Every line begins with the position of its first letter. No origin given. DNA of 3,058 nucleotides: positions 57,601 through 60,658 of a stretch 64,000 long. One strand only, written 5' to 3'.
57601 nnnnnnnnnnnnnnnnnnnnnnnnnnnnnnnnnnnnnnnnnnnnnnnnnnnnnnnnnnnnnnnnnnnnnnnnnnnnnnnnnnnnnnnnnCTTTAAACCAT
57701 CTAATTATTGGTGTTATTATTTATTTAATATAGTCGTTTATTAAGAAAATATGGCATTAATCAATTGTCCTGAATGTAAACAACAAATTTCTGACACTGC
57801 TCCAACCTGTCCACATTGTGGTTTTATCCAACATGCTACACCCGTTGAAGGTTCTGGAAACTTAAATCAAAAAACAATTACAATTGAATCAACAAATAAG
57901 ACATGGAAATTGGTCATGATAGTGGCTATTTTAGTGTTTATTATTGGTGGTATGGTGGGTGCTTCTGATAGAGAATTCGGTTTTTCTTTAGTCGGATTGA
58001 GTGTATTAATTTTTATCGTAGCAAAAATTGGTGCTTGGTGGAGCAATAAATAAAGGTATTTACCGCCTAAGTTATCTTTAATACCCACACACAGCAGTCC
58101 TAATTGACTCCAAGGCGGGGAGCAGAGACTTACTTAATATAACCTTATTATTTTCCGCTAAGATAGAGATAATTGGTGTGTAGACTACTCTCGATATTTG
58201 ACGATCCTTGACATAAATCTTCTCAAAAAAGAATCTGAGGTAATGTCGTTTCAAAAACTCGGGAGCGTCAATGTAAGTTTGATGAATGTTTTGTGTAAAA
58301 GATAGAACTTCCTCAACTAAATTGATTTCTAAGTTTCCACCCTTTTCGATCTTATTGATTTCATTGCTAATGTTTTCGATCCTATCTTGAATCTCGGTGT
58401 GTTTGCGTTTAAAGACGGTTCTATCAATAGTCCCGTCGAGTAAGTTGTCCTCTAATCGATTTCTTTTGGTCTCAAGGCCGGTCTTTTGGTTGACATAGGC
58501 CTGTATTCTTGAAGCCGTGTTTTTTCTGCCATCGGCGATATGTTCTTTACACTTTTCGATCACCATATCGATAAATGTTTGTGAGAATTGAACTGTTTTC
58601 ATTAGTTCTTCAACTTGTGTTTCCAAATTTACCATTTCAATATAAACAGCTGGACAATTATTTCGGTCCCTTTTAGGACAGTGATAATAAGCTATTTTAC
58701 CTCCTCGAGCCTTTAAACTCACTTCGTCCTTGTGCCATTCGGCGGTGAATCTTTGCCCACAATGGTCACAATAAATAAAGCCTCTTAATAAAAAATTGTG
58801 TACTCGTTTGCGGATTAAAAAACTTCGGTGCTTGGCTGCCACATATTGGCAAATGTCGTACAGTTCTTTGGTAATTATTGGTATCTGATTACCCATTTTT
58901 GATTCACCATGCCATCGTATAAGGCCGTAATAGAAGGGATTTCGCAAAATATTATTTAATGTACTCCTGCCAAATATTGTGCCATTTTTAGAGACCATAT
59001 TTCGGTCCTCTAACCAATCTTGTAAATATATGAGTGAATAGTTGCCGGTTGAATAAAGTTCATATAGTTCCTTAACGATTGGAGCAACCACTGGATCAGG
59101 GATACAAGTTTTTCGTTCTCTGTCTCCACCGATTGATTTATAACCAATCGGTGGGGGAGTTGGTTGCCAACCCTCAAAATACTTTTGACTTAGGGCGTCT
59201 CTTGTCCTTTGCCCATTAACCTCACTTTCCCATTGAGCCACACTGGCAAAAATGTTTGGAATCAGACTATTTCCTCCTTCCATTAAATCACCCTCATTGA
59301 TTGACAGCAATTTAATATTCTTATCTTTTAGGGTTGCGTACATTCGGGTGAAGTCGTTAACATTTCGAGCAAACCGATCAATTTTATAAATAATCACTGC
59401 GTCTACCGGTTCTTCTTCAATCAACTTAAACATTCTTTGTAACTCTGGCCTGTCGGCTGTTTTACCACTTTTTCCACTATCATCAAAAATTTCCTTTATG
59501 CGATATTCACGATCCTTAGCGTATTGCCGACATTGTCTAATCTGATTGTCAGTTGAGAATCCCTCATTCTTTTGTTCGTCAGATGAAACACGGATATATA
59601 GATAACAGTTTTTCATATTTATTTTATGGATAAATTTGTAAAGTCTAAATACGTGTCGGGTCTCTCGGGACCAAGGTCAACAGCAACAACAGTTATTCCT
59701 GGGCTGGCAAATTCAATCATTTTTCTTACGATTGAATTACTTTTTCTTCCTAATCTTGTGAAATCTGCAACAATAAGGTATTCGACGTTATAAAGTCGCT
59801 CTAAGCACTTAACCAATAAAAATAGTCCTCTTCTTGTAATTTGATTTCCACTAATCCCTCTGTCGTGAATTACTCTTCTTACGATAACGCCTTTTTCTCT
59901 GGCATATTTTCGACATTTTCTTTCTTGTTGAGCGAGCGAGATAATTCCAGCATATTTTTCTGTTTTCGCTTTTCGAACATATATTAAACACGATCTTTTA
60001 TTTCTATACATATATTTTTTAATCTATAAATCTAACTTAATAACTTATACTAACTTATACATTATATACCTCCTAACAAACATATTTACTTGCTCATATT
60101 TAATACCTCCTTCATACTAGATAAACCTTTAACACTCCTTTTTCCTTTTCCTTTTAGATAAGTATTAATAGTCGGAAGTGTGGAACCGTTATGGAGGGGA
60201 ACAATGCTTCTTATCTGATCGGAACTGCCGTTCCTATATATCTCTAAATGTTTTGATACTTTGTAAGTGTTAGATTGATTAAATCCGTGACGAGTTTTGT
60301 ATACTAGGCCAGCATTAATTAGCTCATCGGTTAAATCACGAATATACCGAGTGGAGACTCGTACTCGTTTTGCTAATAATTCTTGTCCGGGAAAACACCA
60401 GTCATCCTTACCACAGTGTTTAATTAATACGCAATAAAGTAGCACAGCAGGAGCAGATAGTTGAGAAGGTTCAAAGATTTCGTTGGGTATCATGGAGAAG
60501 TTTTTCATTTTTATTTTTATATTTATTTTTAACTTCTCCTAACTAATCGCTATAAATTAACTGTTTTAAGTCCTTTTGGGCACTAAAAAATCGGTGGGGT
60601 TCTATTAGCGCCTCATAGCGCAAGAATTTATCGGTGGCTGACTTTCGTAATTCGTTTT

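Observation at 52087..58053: AAA+ ATPase / S8 subtilase operon (ietAS-like) with a repressor switch and two extra uncharacterised genes on a recombinase element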

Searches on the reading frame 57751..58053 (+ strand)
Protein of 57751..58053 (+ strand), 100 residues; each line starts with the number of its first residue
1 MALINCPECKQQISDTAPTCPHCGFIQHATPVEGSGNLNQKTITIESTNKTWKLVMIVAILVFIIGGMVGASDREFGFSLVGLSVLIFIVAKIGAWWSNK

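Call 3: search_protein_families(library=padloc, proteins=[window:57751-58053:+], max_evalue=0.01)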
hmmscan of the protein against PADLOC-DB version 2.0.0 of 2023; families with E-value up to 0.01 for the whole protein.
window:57751-58053:+ (100 aa): 0 families

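Call 4: search_protein_families(library=pfam, proteins=[window:57751-58053:+], max_evalue=0.01)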
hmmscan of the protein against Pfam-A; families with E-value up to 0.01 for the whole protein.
window:57751-58053:+ (100 aa): 4 families
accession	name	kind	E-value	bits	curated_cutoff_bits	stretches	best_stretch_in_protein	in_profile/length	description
PF13248.11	Zn_ribbon_3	-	1.3e-06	28.1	27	1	4-24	3-23/26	zinc-ribbon domain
PF10571.15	UPF0547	-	4.5e-06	27.1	29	1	5-26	2-23/26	Uncharacterised protein family UPF0547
PF13240.11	Zn_Ribbon_1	-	6.6e-05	23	25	1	6-25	2-21/23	zinc-ribbon domain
PF12773.13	DZR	-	0.003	18.1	27.3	1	5-24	26-45/45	Double zinc ribbon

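Call 5: search_protein_families(library=ncbifam, proteins=[window:57751-58053:+], max_evalue=0.01)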
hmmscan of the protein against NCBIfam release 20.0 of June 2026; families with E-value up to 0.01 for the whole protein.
window:57751-58053:+ (100 aa): 1 family
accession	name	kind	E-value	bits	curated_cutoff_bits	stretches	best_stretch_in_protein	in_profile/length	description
NF053815.1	teico_TcaA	equivalog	0.00015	20.7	550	1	5-65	3-62/463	membrane-associated protein TcaA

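Call 47: find_homologous_proteins(query=window:57751-58053:+)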
Query window:57751-58053:+ (100 aa): 42 proteins with E <= 0.001 among 48 candidates.
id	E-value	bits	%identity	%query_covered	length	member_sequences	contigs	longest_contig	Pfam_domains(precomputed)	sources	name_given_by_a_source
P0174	1.9e-61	222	100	100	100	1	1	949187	PF10571.16,PF13248.12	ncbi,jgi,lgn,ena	ncbi:MAG: zinc ribbon domain-containing protein [Candidatus Shapirobacteria bacterium]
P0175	8.1e-56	204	89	100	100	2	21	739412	PF10571.16,PF13248.12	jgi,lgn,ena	jgi:hypothetical protein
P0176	1.9e-48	180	79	100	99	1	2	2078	PF10571.16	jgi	jgi:hypothetical protein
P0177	2.8e-48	180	79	100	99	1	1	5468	PF10571.16,PF13248.12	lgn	-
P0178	4.4e-48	179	79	100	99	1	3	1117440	PF10571.16,PF13248.12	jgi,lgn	jgi:hypothetical protein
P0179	2.3e-47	177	78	100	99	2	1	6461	PF13240.12,PF10571.16,PF13248.12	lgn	-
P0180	1.1e-43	165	69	100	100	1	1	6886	PF10571.16,PF13248.12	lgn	-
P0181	1.2e-41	159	72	98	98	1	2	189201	PF10571.16,PF13248.12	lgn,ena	-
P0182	1.5e-40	155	70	100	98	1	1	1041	PF10571.16,PF13248.12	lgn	-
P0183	3.6e-39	151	68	100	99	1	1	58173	PF13240.12,PF10571.16,PF13248.12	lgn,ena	-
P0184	3.9e-39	151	67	100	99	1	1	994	PF13240.12,PF10571.16,PF13248.12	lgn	-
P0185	4.5e-39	150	65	100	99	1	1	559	PF10571.16,PF13248.12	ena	-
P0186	8.0e-38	146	65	100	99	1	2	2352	PF13240.12,PF10571.16,PF13248.12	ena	-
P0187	1.9e-37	145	68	100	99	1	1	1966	PF10571.16,PF13248.12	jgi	jgi:hypothetical protein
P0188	1.9e-37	145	68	100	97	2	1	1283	PF10571.16,PF13248.12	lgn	-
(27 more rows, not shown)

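Call 48: find_encoding_contigs(protein=P0175, flank=9000, max_places=4)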
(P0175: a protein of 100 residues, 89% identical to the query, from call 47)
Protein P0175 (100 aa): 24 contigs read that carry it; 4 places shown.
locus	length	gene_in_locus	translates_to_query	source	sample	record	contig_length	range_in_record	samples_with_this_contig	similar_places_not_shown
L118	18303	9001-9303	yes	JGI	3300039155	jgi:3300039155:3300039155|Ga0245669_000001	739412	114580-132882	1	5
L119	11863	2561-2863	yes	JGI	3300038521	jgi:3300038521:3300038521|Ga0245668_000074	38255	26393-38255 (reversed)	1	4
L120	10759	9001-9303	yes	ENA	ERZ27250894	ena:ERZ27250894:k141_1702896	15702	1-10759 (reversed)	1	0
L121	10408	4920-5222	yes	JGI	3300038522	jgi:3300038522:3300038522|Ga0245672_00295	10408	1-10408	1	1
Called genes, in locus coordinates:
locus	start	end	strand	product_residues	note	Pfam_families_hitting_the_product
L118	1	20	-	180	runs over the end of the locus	PF13730:HTH_36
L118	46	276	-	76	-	-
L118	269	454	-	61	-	-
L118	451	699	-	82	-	PF18903:DUF5659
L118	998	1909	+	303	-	PF00145:DNA_methylase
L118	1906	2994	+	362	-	PF09561:RE_HpaII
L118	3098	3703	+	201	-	-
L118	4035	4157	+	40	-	-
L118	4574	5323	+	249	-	-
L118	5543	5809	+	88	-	-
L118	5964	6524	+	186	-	PF06821:Ser_hydrolase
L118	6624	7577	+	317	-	-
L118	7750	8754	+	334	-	-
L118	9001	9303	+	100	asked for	PF13248:Zn_ribbon_3 (weak), PF10571:UPF0547 (weak)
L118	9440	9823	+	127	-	-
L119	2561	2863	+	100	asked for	PF13248:Zn_ribbon_3 (weak), PF10571:UPF0547 (weak)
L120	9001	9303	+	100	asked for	PF13248:Zn_ribbon_3 (weak), PF10571:UPF0547 (weak)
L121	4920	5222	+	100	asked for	PF13248:Zn_ribbon_3 (weak), PF10571:UPF0547 (weak)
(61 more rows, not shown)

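Call 49: find_encoding_contigs(protein=P0178, flank=9000, max_places=3)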
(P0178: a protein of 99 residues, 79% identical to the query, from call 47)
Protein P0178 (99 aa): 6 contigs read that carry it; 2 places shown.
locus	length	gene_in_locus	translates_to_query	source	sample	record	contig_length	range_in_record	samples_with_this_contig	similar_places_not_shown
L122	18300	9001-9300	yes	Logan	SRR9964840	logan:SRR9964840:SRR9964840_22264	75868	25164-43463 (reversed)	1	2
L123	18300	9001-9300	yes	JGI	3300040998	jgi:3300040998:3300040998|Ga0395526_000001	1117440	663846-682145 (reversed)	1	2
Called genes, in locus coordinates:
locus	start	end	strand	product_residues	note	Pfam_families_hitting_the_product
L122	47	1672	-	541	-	PF00239:Resolvase, PF07508:Recombinase, PF13408:Zn_ribbon_recom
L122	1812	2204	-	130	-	-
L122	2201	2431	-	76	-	-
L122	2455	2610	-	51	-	-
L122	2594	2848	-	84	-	PF18903:DUF5659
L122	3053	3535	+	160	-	-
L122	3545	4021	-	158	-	-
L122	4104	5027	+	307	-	PF06439:3keto-disac_hyd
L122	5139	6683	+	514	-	-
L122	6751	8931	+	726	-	PF13091:PLDc_2, PF00035:dsrm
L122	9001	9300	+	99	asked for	PF13248:Zn_ribbon_3 (weak), PF10571:UPF0547 (weak)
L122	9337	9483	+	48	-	-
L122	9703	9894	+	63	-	-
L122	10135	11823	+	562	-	PF10502:Peptidase_S26, PF00188:CAP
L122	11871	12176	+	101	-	-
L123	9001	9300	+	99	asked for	PF13248:Zn_ribbon_3 (weak), PF10571:UPF0547 (weak)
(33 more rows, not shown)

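Call 50: find_encoding_contigs(protein=P0181, flank=9000, max_places=2)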
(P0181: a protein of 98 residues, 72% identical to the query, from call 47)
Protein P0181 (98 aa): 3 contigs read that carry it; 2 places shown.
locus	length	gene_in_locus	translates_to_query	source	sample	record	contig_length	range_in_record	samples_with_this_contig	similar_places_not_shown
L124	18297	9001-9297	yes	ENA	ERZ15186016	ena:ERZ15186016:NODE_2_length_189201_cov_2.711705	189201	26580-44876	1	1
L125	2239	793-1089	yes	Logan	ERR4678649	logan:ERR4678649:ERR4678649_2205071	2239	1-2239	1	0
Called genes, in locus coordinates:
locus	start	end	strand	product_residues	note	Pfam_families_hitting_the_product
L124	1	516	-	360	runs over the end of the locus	PF00871:Acetate_kinase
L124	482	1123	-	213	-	PF01790:LGT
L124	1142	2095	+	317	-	-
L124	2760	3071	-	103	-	PF01245:Ribosomal_L19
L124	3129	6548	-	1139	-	PF02811:PHP, PF07733:DNA_pol3_alpha, PF17657:DNA_pol3_finger, PF14579:HHH_6, PF01336:tRNA_anti-codon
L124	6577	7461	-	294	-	PF01435:Peptidase_M48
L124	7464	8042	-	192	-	PF04011:LemA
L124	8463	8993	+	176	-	PF16656:Pur_ac_phosph_N (weak)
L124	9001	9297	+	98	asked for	PF10571:UPF0547 (weak), PF13248:Zn_ribbon_3 (weak)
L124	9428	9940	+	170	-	PF01928:CYTH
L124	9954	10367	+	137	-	-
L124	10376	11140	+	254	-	PF01734:Patatin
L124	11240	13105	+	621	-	PF12698:ABC2_membrane_3, PF01061:ABC2_membrane (weak), PF12698:ABC2_membrane_3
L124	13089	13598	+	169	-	PF00440:TetR_N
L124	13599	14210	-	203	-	PF00334:NDK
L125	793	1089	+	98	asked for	PF10571:UPF0547 (weak), PF13248:Zn_ribbon_3 (weak)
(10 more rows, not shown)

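Call 93: search_protein_families(library=phrogs, proteins=[window:57751-58053:+], max_evalue=0.001)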
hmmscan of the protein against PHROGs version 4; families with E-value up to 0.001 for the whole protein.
window:57751-58053:+ (100 aa): 6 families
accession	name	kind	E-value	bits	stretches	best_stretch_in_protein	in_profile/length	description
phrog_10292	-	unknown function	1.1e-07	32.9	1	1-91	1-72/136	-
phrog_6586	-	unknown function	2.2e-06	28.6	1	1-65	1-71/129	-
phrog_31650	-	unknown function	1.2e-05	25.7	1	1-27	1-27/360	-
phrog_14275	-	unknown function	0.00023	21.9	0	1-70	1-54/178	-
phrog_4852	-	unknown function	0.00032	21.4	1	1-59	11-71/194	-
phrog_38187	-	unknown function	0.00055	21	1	1-27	1-27/144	-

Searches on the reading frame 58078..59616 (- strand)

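Call 68: search_protein_families(library=pfam, proteins=[window:58078-59616:-], max_evalue=0.01)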
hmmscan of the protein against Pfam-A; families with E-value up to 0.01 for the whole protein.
window:58078-59616:- (512 aa): 3 families
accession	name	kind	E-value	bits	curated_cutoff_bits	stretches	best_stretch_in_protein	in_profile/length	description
PF00239.26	Resolvase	-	2.1e-36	125.6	23.3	1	5-147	2-141/145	Resolvase, N terminal domain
PF07508.19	Recombinase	-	3.4e-14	53.3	21.1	1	176-258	2-97/102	Recombinase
PF13408.12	Zn_ribbon_recom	-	2.3e-09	37.9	25.3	1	276-339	1-57/58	Recombinase zinc beta ribbon domain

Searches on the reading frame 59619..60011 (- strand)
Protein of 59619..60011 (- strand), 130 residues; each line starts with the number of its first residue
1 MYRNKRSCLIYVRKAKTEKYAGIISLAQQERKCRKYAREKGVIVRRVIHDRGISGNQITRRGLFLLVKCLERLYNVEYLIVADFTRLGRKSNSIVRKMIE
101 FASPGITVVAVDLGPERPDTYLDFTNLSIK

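Call 68: search_protein_families(library=pfam, proteins=[window:59619-60011:-], max_evalue=0.01)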
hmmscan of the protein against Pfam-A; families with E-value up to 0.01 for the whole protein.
window:59619-60011:- (130 aa): 1 family
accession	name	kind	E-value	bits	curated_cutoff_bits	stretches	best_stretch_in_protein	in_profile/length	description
PF00239.26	Resolvase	-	5.3e-12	46.5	23.3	1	9-114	2-102/145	Resolvase, N terminal domain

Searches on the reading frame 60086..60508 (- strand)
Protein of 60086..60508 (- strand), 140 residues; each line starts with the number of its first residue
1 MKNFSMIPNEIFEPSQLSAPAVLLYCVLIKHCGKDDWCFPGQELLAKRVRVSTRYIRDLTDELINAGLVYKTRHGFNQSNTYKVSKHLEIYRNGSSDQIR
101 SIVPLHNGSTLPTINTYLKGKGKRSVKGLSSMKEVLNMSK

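Call 68: search_protein_families(library=pfam, proteins=[window:60086-60508:-], max_evalue=0.01)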
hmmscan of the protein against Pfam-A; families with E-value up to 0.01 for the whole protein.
window:60086-60508:- (140 aa): 1 family
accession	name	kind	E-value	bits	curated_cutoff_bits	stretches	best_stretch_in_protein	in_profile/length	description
PF13730.12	HTH_36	-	6.4e-08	32.7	25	1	16-69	2-55/55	Helix-turn-helix domain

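Call 93: search_protein_families(library=phrogs, proteins=[window:60086-60508:-], max_evalue=0.001)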
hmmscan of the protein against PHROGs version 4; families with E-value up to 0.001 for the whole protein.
window:60086-60508:- (140 aa): 7 families
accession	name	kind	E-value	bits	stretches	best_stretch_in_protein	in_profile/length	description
phrog_270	-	DNA, RNA and nucleotide metabolism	7.2e-12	46.4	1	2-102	30-127/383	replication initiation protein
phrog_186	-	DNA, RNA and nucleotide metabolism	8.2e-08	33.3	1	1-90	19-118/308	DnaD-like helicase loader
phrog_428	-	DNA, RNA and nucleotide metabolism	6.7e-07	29.8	1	1-87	87-178/455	replication initiation protein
phrog_15053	-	unknown function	4.2e-06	27.1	1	16-92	43-124/343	-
phrog_26369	-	DNA, RNA and nucleotide metabolism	1.8e-05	24.9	1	17-88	57-134/347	replication initiation protein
phrog_7882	-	DNA, RNA and nucleotide metabolism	0.00036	21.1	1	2-100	15-132/314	DnaD-like helicase loader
phrog_1032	-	DNA, RNA and nucleotide metabolism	0.00053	21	1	28-75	26-75/281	replication initiation protein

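Call 94: search_protein_families(library=padloc, proteins=[window:60086-60508:-], max_evalue=0.001)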
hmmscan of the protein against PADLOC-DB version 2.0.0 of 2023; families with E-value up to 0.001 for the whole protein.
window:60086-60508:- (140 aa): 0 families
